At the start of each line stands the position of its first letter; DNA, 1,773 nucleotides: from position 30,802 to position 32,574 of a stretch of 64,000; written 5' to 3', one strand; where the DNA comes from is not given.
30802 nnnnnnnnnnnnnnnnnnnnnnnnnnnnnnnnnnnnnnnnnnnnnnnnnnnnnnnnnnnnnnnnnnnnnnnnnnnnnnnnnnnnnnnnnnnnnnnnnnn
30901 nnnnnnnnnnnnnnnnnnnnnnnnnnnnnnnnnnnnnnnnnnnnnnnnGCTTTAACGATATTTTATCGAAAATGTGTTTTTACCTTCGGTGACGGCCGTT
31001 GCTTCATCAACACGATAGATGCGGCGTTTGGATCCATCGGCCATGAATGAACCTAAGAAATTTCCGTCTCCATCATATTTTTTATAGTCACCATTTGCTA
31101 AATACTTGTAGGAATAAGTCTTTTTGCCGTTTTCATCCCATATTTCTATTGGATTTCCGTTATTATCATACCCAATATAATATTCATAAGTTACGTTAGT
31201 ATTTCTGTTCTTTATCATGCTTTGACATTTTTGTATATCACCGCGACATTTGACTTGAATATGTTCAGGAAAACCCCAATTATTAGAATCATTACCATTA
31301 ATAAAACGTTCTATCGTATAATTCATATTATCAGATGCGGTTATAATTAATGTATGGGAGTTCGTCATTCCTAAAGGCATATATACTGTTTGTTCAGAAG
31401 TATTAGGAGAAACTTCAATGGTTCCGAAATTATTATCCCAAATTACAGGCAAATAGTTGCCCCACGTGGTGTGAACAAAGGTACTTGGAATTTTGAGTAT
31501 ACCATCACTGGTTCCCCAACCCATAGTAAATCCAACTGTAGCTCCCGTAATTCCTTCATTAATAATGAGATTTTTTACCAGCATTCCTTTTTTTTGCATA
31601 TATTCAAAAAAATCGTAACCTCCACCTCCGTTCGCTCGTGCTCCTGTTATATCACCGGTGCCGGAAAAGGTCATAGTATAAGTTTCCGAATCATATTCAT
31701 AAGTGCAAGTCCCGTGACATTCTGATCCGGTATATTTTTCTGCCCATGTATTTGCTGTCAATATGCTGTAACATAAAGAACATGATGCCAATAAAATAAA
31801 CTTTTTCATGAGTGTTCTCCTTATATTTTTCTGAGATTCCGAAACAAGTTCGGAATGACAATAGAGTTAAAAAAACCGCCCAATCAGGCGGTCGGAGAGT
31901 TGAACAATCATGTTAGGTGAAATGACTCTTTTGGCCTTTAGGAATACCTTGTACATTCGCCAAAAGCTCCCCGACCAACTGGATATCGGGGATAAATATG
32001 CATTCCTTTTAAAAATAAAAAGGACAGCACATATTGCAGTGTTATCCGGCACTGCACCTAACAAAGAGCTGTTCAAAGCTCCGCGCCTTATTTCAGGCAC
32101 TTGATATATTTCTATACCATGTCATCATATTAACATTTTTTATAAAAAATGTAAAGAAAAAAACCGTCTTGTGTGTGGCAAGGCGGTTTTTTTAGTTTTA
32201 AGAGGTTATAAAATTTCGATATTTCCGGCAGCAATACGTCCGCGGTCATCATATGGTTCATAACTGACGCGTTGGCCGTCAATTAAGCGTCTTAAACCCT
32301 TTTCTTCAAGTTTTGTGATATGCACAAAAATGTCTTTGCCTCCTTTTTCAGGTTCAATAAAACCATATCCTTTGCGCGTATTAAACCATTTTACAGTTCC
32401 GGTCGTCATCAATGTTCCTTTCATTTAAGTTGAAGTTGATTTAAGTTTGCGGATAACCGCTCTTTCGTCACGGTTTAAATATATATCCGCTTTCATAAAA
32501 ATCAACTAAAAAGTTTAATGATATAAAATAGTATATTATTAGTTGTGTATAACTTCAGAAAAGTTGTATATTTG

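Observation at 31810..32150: Second leader-terminator element upstream of the chromosomal paralog of the secreted protein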

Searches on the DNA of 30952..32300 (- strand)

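Call 4: search_rna_families(source=window, start=31700, end=32300, threshold=evalue, max_evalue=10, show_alignments=3)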
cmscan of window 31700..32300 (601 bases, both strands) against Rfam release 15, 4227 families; matches with E-value up to 10: 32.
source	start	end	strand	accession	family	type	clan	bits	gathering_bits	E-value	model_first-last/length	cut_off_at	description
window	32115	32193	+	RF02083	OrzO-P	Gene; antitoxin;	-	27.7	60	0.028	1-76/76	no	OrzO-P RNA antitoxin family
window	32101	32204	+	RF01606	plasmodium_snoR31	Gene; snRNA; snoRNA; HACA-box;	-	27.6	60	0.13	1-145/145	no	small nucleolar RNA snoR31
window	32114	32196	+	RF00515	PyrR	Cis-reg;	-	26.8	54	0.15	1-115/115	no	PyrR binding site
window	32119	32197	+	RF02075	STnc230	Gene; sRNA;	-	23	50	0.62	1-83/83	no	Enterobacterial sRNA STnc230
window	32160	32228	-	RF02844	RefA9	Gene; antisense;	-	21.8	49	0.69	1-64/64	no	Enterococcus sRNA A9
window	32100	32192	+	RF01822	RsaJ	Gene; sRNA;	-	20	100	0.018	1-287/287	no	RNA Staph. aureus A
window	31882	31976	-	RF02221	sRNA-Xcc1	Gene; sRNA;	-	20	53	0.79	1-87/87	no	sRNA-Xcc1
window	32106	32195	+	RF02891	AgrB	Gene; antisense;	-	19.6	40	0.96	1-84/84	no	ArsR-gov region gene B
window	32124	32193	+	RF02693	psm_mec_RNA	Gene; sRNA;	-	19.2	85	4.9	1-143/143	no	psm_mec locus RNA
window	32103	32193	+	RF01775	RsaOG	Gene; sRNA;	-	19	50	2.1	1-147/147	no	RNA S.aureus Orsay G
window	32100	32201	+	RF00121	MicC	Gene; sRNA;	-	18.7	90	3.7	1-123/123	no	MicC RNA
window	32103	32198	+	RF04312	trpB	Cis-reg;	-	18.7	59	5.8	1-107/107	no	trpB ncRNA motif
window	32124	32193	+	RF01459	rliE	Gene; sRNA;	-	18.5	90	1.4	117-182/222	no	Listeria sRNA rliE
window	32152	32255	-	RF04312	trpB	Cis-reg;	-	18.2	59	7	1-107/107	no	trpB ncRNA motif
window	32101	32192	+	RF04184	BTnc060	Gene; sRNA;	-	18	228.9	2.6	1-213/213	no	Bacteroides sRNA BTnc060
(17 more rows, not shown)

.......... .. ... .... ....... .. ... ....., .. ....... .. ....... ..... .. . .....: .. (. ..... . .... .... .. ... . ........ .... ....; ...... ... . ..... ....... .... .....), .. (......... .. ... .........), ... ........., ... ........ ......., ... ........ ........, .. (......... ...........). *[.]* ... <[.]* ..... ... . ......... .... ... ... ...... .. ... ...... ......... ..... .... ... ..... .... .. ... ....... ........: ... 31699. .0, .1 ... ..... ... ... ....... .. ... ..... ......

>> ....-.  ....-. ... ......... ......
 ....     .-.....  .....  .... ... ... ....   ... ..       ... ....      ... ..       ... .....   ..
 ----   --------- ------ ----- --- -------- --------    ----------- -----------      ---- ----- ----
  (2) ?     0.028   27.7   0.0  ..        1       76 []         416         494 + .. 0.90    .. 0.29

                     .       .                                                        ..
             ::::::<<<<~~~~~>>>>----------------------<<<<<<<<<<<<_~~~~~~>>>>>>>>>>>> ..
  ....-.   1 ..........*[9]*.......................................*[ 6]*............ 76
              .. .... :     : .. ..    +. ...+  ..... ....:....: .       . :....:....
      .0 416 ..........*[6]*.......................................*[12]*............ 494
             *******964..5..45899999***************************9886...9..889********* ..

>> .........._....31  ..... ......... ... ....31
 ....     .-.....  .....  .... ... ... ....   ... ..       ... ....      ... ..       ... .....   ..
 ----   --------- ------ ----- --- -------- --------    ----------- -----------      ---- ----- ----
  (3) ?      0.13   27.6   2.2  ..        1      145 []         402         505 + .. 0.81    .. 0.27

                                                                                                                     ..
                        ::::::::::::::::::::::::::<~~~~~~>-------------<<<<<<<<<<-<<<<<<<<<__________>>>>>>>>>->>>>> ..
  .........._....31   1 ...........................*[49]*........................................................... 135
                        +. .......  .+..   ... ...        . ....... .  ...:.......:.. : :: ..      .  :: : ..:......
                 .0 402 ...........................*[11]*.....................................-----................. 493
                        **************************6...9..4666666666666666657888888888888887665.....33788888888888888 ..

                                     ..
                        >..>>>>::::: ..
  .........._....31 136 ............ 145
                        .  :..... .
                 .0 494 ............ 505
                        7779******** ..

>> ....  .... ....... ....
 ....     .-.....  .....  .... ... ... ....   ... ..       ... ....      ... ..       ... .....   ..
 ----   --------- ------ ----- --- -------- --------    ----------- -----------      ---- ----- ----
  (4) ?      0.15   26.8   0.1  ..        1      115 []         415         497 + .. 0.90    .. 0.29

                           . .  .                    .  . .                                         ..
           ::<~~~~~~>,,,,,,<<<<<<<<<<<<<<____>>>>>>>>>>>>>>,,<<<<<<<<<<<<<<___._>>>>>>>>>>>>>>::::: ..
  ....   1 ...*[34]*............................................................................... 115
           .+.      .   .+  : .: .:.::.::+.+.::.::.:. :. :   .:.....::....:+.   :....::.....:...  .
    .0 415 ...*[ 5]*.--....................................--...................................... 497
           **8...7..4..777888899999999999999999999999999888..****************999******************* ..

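Call 65: search_rna_families(source=L022, start=9500, end=13300, threshold=evalue, max_evalue=1)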
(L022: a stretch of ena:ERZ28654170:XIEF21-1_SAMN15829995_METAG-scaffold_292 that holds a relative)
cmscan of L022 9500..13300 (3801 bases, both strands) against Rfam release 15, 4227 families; matches with E-value up to 1: 0.
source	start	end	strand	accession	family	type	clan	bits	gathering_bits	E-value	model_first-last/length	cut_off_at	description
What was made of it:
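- On Any Rfam 15 family: Permissive scans of 31700-32300 and of the two L022 copies give nothing significant on the RNA's strand (calls 4, 65).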

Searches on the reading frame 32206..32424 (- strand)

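Call 13: search_protein_families(library=pfam, proteins=[window:32206-32424:-], max_evalue=0.01)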
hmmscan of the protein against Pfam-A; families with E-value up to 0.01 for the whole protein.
window:32206-32424:- (72 aa): 2 families
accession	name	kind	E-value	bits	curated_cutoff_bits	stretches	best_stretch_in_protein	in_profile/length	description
PF00313.28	CSD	-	4.9e-22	78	27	1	8-69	2-63/66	'Cold-shock' DNA-binding domain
PF08206.17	OB_RNB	-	1.6e-05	24.9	24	1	16-39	6-29/58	Ribonuclease B OB domain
